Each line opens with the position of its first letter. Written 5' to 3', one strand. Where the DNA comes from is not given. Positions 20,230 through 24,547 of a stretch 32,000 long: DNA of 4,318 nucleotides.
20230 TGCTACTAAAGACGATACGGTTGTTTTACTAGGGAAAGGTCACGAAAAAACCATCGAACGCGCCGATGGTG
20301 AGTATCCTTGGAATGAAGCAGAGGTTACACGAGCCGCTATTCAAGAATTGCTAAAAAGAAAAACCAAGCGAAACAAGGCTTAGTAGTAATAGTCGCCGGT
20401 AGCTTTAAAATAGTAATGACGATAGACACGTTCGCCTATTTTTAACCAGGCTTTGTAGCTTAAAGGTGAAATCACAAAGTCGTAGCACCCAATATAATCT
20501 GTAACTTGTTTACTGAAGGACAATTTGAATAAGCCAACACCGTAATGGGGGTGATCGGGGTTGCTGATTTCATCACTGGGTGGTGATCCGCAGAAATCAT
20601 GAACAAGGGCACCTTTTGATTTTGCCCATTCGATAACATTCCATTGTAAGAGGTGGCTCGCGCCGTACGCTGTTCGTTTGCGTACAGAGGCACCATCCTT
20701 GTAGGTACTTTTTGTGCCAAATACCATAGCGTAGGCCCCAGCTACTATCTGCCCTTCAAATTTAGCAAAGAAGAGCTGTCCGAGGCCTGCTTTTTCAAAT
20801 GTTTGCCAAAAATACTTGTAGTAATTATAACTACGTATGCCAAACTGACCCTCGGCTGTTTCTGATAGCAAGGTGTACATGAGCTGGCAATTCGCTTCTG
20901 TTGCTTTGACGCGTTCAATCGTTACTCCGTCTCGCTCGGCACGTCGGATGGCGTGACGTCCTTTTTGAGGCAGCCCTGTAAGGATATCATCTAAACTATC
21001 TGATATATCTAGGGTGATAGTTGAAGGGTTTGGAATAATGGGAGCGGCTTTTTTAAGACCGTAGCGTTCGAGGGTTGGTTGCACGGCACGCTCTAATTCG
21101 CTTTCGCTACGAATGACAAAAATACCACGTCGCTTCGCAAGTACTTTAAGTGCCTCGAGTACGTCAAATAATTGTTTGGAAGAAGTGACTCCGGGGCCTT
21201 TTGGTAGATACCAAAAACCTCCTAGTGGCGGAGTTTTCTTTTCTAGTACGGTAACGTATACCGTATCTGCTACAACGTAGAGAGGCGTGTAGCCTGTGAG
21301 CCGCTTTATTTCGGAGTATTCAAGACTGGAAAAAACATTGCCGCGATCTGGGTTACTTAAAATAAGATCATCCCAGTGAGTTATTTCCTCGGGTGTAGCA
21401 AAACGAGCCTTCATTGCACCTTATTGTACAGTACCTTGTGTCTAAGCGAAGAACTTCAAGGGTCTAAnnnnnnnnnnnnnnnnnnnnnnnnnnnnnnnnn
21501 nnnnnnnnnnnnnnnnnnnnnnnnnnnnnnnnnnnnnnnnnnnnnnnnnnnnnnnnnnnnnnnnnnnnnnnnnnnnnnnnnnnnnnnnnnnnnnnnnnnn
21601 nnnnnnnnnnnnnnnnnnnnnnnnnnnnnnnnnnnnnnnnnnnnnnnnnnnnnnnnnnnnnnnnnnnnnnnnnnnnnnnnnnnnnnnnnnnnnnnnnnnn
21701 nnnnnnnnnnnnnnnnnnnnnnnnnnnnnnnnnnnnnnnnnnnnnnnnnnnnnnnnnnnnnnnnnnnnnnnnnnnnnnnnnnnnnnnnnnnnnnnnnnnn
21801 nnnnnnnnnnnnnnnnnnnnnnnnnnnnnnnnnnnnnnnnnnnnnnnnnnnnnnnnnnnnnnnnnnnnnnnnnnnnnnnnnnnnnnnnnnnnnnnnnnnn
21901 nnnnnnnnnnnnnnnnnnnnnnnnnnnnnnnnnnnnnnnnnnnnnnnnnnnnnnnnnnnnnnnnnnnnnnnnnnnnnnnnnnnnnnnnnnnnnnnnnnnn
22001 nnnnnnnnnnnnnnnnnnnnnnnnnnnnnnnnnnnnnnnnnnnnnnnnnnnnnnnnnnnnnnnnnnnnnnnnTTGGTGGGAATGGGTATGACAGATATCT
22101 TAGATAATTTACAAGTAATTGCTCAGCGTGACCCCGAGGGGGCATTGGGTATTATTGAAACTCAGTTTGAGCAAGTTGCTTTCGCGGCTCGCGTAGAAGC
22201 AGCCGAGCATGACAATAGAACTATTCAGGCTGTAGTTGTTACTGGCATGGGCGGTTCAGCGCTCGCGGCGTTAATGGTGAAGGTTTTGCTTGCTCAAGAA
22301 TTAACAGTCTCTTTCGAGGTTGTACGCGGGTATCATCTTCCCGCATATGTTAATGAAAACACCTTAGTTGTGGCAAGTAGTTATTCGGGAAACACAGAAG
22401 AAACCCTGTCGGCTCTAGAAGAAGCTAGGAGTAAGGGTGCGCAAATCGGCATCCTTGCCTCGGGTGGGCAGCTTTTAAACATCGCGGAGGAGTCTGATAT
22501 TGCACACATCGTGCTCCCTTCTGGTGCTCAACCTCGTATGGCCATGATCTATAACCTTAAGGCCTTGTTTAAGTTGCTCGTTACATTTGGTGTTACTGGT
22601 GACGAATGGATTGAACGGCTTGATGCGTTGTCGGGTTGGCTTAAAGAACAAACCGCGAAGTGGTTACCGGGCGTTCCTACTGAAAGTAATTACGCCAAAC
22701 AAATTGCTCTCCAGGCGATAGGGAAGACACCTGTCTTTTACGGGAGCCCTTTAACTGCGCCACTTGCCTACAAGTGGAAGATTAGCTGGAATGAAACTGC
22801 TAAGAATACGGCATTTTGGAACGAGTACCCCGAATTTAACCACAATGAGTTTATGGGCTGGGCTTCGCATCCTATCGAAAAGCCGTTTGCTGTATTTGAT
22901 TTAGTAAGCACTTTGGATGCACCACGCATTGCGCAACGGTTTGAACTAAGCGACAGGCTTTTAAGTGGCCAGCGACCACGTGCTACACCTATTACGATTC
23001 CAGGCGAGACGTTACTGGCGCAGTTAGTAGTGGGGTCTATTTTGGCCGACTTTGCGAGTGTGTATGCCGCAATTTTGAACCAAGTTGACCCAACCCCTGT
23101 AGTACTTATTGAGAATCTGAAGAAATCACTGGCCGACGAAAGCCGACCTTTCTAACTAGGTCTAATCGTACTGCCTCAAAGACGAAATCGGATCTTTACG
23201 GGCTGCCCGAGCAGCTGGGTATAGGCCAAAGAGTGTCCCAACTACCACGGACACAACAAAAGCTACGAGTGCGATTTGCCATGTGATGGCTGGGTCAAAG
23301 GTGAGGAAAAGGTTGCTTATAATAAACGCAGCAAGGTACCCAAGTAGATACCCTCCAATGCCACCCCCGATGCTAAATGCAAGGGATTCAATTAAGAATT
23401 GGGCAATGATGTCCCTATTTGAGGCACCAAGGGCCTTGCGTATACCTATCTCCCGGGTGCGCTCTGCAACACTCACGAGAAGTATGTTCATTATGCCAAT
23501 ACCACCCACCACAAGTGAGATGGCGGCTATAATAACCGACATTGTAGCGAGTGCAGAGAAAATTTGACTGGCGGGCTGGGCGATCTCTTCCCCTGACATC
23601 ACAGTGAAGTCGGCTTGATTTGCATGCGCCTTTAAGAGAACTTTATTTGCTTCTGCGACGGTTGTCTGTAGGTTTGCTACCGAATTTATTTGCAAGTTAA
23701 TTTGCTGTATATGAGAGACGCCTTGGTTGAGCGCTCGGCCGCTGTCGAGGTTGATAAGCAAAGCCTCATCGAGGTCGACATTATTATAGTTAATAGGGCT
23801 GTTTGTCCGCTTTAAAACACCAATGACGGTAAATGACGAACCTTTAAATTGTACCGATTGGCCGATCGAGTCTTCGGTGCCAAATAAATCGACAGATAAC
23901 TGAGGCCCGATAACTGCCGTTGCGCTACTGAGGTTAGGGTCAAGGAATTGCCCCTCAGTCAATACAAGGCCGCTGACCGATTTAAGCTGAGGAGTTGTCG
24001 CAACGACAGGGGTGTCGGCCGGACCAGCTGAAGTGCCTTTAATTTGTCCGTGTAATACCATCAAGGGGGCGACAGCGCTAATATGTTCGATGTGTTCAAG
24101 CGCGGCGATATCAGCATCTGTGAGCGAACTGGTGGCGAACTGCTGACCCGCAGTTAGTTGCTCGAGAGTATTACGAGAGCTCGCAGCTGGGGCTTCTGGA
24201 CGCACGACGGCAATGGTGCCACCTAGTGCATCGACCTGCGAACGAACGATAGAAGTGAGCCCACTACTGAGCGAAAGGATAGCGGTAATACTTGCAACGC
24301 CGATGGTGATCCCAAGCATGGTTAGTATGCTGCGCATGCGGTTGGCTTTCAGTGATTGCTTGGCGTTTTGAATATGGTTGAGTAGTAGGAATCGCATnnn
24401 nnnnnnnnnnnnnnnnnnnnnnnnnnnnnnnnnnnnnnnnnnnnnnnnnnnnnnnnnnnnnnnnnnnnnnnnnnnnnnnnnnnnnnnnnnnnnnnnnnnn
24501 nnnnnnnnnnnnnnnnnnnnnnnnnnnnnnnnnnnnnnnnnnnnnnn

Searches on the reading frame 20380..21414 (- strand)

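Call 87: search_protein_families(library=pfam, proteins=[window:20380-21414:-], max_evalue=0.001)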
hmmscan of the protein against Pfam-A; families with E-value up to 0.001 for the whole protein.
window:20380-21414:- (344 aa): 2 families
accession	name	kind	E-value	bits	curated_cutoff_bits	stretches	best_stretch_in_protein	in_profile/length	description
PF02388.22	FemAB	-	5e-22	78.7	24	2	222-322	306-400/406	FemAB family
PF13480.13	Acetyltransf_6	-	5.6e-09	36.7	22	1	153-276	8-136/143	Acetyltransferase (GNAT) domain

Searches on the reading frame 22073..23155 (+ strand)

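Call 87: search_protein_families(library=pfam, proteins=[window:22073-23155:+], max_evalue=0.001)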
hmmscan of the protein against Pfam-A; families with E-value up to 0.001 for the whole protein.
window:22073-23155:+ (360 aa): 2 families
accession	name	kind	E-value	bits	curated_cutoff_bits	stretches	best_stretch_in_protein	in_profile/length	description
PF10432.14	bact-PGI_C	-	3.3e-38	131.4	24.5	1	205-353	2-151/151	Bacterial phospho-glucose isomerase C-terminal SIS domain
PF01380.27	SIS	-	6.8e-10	39.3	25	1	54-161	8-117/131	SIS domain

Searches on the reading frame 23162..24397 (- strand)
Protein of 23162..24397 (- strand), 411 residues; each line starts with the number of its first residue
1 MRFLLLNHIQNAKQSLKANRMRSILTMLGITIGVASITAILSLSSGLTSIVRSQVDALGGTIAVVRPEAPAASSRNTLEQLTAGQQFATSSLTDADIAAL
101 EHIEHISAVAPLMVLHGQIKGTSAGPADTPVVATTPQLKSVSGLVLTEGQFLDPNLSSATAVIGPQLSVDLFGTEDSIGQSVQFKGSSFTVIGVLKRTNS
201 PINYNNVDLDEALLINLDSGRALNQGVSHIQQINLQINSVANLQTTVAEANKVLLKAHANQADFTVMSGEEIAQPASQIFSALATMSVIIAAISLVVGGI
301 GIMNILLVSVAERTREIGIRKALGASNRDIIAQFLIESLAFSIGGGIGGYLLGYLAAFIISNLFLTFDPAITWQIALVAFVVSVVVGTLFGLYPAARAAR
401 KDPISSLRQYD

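Call 87: search_protein_families(library=pfam, proteins=[window:23162-24397:-], max_evalue=0.001)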
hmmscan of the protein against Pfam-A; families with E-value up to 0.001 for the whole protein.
window:23162-24397:- (411 aa): 2 families
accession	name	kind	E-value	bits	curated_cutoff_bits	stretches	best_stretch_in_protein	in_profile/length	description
PF12704.14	MacB_PCD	-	2.1e-29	103.8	27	1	23-252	1-206/207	MacB-like periplasmic core domain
PF02687.27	FtsX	-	4.6e-23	82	25.5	1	289-403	2-120/120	FtsX-like permease C-terminal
